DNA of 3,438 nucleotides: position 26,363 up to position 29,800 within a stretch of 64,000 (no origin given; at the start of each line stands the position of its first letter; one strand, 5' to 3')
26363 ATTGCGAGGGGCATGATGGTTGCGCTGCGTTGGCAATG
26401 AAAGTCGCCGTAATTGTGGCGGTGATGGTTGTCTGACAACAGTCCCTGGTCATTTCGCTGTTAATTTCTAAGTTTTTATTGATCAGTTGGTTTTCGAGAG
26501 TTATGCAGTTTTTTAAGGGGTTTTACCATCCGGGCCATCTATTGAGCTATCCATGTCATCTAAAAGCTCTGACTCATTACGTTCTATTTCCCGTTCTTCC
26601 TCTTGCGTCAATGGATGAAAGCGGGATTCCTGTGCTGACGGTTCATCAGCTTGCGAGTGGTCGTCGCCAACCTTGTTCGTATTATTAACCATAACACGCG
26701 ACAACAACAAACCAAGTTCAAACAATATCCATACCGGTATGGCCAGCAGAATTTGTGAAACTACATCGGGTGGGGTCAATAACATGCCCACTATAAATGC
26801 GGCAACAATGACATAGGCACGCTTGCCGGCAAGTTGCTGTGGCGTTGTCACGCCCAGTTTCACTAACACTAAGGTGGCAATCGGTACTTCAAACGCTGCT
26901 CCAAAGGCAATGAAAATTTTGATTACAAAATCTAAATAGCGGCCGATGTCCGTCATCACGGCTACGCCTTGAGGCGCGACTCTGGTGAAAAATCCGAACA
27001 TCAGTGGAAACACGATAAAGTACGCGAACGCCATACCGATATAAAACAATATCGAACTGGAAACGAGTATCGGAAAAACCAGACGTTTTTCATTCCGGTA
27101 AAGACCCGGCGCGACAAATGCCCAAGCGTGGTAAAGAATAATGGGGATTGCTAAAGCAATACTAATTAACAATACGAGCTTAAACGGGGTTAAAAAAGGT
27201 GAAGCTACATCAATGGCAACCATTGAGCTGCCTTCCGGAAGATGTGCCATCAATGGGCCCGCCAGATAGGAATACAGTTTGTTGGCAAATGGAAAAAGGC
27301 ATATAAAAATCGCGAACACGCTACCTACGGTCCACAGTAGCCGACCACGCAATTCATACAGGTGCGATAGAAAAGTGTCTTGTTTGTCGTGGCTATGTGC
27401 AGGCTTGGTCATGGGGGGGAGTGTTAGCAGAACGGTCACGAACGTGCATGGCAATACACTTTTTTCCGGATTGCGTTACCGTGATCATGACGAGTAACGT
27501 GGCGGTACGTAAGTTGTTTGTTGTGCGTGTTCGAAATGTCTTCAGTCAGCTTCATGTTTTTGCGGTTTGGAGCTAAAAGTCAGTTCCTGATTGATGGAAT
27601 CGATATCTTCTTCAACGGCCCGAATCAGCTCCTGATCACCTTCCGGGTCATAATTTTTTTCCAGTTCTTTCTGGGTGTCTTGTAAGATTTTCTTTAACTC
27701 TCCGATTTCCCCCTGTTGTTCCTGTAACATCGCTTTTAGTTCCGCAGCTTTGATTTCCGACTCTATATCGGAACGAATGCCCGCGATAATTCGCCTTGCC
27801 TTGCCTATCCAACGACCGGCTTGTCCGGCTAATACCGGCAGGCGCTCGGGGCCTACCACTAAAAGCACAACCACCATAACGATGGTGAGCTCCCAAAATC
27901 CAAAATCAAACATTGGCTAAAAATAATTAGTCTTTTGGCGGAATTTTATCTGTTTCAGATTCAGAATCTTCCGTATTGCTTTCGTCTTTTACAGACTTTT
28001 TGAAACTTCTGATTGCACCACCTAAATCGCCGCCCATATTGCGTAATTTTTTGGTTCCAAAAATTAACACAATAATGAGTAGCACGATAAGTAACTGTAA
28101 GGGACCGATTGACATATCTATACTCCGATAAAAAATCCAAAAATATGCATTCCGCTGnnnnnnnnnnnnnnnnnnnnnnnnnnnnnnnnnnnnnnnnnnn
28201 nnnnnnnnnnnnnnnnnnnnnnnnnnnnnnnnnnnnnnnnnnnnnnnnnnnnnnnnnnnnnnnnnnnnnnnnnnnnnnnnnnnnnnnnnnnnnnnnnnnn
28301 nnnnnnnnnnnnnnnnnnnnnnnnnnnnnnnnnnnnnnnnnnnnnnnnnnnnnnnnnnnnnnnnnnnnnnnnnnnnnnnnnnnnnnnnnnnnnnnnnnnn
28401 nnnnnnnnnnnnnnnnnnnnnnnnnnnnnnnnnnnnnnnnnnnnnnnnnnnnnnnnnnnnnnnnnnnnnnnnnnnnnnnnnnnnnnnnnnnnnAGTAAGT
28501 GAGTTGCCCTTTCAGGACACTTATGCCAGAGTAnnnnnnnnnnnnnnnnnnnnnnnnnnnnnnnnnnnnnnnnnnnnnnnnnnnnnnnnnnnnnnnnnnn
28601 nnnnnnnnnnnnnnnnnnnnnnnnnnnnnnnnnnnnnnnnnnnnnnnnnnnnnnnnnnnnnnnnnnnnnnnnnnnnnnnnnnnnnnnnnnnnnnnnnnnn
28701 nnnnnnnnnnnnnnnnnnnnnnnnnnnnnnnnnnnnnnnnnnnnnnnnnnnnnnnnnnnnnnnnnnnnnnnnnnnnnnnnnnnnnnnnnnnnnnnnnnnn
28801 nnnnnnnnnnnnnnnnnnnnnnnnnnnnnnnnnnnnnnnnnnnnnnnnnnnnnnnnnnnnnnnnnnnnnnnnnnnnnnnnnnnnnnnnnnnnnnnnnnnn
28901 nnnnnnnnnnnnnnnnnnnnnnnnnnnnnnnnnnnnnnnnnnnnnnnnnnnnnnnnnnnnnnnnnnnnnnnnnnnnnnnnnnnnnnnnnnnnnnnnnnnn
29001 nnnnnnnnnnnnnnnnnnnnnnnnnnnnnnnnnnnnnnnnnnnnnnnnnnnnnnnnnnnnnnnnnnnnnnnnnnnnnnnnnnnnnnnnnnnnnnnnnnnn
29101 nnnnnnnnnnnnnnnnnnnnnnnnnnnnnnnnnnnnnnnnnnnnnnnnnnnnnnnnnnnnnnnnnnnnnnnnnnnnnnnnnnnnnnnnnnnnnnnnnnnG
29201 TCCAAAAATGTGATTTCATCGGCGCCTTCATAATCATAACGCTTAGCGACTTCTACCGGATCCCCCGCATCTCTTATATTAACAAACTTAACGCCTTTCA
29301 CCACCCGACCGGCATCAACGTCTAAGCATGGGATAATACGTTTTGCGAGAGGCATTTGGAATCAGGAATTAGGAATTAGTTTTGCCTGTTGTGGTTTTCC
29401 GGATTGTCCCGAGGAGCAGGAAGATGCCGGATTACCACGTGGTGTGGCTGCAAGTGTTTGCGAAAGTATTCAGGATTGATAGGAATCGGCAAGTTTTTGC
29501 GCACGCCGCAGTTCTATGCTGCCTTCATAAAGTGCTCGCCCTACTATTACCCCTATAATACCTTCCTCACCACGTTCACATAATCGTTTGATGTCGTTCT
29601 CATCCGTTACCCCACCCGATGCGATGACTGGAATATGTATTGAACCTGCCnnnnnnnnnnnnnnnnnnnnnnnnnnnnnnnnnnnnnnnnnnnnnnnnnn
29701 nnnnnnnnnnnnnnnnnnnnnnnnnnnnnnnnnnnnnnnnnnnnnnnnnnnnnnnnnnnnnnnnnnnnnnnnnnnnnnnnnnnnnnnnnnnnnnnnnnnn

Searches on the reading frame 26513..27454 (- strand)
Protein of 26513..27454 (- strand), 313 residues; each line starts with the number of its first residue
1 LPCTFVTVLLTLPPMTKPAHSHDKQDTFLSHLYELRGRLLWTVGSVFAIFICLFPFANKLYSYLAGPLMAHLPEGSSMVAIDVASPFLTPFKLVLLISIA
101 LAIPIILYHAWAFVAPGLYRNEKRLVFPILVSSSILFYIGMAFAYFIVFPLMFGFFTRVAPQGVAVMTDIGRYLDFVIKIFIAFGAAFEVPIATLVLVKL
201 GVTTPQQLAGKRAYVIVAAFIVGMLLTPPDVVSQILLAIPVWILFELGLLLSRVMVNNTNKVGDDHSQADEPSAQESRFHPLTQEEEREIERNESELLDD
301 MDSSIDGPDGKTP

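Call 51: search_protein_families(library=ncbifam, proteins=[window:26513-27454:-], max_evalue=1e-8)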
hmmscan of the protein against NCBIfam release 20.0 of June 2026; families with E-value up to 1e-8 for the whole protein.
window:26513-27454:- (313 aa): 3 families
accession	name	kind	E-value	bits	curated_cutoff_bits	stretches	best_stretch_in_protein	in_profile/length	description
NF008174.0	PRK10921.1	equivalog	8.7e-101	336.8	432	1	23-272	4-253/258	Sec-independent protein translocase subunit TatC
TIGR00945.1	tatC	equivalog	8.5e-67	225.2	132.7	1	29-245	2-215/215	twin-arginine translocase subunit TatC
TIGR01912.1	TatC-Arch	equivalog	2.3e-40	138.7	192.6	1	40-255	13-232/234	Sec-independent protein translocase TatC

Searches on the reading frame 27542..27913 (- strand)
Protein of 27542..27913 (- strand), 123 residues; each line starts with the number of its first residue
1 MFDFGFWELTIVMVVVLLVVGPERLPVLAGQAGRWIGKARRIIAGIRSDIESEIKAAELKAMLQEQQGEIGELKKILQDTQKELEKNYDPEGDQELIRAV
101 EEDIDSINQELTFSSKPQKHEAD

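Call 51: search_protein_families(library=ncbifam, proteins=[window:27542-27913:-], max_evalue=1e-8)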
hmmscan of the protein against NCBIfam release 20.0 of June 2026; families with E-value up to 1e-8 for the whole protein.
window:27542-27913:- (123 aa): 3 families
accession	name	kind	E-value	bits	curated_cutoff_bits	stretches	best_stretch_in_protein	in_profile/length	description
TIGR01410.1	tatB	equivalog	1.1e-19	70.7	56.5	1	2-79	1-79/80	Sec-independent protein translocase protein TatB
NF003400.0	PRK04654.1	equivalog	2.3e-18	66.9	211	1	1-105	1-100/214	sec-independent translocase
NF002377.0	PRK01371.1-4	equivalog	6.4e-11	42.7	96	1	1-54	1-54/119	sec-independent translocase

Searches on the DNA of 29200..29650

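Call 50: search_rna_families(source=window, start=29200, end=29650, threshold=evalue, max_evalue=10)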
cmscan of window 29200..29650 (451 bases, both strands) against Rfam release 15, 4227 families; matches with E-value up to 10: 1.
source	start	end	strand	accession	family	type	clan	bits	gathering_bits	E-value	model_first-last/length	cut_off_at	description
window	29389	29440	+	RF01019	mir-922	Gene; miRNA;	-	15.4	95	2.8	1-81/81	no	mir-922 microRNA precursor family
